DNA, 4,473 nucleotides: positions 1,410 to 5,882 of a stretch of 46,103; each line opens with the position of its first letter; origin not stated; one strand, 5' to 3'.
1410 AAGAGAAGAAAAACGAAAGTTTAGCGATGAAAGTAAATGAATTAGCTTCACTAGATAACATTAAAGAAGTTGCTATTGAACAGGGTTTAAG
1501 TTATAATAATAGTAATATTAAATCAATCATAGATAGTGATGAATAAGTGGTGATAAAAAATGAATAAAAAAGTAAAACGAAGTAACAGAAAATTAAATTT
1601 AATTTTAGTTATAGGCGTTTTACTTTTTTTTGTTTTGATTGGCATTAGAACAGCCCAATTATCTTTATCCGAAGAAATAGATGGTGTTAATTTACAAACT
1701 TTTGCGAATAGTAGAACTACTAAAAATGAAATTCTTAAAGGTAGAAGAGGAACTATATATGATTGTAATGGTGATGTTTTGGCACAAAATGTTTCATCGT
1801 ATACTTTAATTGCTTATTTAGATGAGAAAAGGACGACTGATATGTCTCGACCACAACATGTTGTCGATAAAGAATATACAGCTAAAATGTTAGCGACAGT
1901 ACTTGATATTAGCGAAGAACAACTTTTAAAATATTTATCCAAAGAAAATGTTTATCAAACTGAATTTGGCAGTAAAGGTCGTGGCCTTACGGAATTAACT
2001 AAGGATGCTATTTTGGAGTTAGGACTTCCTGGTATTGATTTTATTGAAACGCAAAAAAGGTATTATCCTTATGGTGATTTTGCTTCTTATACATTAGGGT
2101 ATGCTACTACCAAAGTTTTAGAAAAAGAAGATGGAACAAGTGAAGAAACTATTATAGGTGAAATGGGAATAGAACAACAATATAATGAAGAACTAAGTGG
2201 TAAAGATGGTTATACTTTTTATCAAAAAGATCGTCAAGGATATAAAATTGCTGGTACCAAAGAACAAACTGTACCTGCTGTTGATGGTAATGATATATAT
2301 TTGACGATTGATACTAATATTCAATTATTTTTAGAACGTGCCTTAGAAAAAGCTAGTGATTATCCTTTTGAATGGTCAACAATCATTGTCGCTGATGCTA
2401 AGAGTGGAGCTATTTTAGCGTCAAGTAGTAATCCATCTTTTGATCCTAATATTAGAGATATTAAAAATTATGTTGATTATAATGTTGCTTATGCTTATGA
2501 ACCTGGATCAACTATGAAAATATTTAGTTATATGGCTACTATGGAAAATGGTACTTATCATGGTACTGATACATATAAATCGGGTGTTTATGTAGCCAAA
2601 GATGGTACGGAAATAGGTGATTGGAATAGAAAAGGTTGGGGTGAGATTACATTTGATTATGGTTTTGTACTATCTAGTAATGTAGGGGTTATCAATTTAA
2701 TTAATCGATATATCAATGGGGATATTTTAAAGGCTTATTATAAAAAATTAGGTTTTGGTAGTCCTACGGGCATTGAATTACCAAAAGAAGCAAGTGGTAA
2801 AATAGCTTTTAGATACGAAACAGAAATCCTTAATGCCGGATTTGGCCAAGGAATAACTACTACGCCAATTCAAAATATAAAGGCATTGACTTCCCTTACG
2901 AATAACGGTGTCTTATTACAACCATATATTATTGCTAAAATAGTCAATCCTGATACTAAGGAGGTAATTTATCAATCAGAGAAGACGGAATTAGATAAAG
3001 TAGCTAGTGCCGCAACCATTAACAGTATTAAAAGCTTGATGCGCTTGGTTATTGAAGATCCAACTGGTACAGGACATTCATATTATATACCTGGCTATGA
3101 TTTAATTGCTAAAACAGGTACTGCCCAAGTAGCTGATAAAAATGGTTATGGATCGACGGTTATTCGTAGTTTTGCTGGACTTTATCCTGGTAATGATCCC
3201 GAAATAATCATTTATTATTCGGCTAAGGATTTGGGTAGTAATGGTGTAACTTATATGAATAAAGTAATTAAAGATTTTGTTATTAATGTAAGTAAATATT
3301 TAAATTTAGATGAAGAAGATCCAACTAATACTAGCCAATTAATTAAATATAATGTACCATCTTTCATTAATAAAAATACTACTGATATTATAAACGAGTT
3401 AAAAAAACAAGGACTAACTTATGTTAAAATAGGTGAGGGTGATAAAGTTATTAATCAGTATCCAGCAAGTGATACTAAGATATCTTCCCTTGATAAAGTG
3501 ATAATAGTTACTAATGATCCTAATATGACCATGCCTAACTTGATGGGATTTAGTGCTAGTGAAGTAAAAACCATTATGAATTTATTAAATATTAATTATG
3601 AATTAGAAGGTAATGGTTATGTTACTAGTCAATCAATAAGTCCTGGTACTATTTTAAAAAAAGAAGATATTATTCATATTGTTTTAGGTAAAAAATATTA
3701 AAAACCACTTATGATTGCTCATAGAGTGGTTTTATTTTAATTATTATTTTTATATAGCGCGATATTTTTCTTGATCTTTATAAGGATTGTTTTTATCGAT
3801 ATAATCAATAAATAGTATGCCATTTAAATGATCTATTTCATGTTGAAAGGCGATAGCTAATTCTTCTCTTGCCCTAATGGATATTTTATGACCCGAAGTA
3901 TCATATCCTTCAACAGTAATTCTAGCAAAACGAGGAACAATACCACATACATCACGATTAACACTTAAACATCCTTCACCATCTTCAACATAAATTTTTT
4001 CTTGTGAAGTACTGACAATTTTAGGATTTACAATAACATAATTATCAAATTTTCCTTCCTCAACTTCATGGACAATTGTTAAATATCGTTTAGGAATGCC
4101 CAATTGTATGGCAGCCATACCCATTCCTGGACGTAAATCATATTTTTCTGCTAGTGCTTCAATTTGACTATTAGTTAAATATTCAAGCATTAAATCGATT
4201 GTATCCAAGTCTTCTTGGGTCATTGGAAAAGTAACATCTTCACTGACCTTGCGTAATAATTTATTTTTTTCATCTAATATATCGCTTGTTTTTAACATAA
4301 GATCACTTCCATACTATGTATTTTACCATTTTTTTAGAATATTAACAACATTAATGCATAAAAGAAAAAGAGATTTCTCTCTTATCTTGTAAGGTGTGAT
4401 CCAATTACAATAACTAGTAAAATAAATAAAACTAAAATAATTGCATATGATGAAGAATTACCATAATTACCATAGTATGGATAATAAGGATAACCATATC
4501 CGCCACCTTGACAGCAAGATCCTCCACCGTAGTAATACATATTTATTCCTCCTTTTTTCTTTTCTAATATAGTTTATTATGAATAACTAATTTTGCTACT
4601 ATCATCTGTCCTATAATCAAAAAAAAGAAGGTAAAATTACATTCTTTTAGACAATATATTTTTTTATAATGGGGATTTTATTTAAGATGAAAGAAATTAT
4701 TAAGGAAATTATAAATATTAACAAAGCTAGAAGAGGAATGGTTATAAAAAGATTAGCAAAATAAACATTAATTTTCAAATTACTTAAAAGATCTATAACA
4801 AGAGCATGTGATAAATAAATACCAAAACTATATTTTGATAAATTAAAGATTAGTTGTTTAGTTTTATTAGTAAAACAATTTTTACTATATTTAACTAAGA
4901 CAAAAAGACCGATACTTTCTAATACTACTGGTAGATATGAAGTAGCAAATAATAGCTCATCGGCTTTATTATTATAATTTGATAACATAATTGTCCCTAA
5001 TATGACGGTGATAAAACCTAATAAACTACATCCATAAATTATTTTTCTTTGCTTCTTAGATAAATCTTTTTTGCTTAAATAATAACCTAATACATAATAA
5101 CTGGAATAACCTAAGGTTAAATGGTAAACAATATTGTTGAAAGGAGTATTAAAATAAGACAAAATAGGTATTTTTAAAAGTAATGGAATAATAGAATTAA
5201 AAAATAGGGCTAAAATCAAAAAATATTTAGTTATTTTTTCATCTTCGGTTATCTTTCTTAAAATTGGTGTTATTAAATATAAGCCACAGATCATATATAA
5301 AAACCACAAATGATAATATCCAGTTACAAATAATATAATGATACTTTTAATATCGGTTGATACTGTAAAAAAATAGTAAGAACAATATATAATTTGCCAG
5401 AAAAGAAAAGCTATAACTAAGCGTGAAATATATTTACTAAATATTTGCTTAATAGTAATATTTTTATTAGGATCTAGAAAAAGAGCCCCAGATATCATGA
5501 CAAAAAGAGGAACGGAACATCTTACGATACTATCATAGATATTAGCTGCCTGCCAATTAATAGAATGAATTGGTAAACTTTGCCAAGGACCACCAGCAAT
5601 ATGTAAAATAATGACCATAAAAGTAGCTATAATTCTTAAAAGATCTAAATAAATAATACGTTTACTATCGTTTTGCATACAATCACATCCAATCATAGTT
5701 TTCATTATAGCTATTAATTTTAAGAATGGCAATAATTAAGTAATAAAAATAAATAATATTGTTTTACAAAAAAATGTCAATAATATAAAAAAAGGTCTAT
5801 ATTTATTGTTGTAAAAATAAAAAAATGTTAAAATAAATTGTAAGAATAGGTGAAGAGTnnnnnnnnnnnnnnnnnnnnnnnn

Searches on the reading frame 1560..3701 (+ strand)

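Call 50: search_protein_families(library=pfam, proteins=[window:1560-3701:+], max_evalue=0.00001)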
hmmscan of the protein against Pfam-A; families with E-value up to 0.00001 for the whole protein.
window:1560-3701:+ (713 aa): 3 families
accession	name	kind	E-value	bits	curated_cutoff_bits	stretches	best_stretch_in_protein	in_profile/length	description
PF00905.27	Transpeptidase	-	9.3e-62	209.3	22.1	1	274-561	2-285/299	Penicillin binding protein transpeptidase domain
PF03717.20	PBP_dimer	-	6.2e-30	105.4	24.4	1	60-231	3-177/180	Penicillin-binding Protein dimerisation domain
PF03793.24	PASTA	-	4.4e-20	71.8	23.2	2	598-652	2-63/64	PASTA domain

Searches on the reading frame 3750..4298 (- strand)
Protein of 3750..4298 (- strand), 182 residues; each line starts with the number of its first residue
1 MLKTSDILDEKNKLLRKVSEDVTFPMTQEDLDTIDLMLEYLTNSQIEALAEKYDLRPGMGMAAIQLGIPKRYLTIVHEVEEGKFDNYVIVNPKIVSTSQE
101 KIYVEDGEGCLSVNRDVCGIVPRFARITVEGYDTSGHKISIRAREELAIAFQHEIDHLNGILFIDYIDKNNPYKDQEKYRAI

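Call 50: search_protein_families(library=pfam, proteins=[window:3750-4298:-], max_evalue=0.00001)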
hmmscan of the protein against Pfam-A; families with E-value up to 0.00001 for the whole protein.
window:3750-4298:- (182 aa): 1 family
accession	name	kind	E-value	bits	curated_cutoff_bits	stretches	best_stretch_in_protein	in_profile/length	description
PF01327.26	Pep_deformylase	-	9.5e-37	126.4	22.8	1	6-170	3-153/156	Polypeptide deformylase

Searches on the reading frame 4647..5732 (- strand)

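Call 50: search_protein_families(library=pfam, proteins=[window:4647-5732:-], max_evalue=0.00001)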
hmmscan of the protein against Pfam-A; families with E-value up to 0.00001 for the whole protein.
window:4647-5732:- (361 aa): 1 family
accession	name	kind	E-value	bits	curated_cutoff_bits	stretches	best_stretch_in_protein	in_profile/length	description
PF01757.29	Acyl_transf_3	-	2.8e-38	132.2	31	1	27-350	2-324/326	Acyltransferase domain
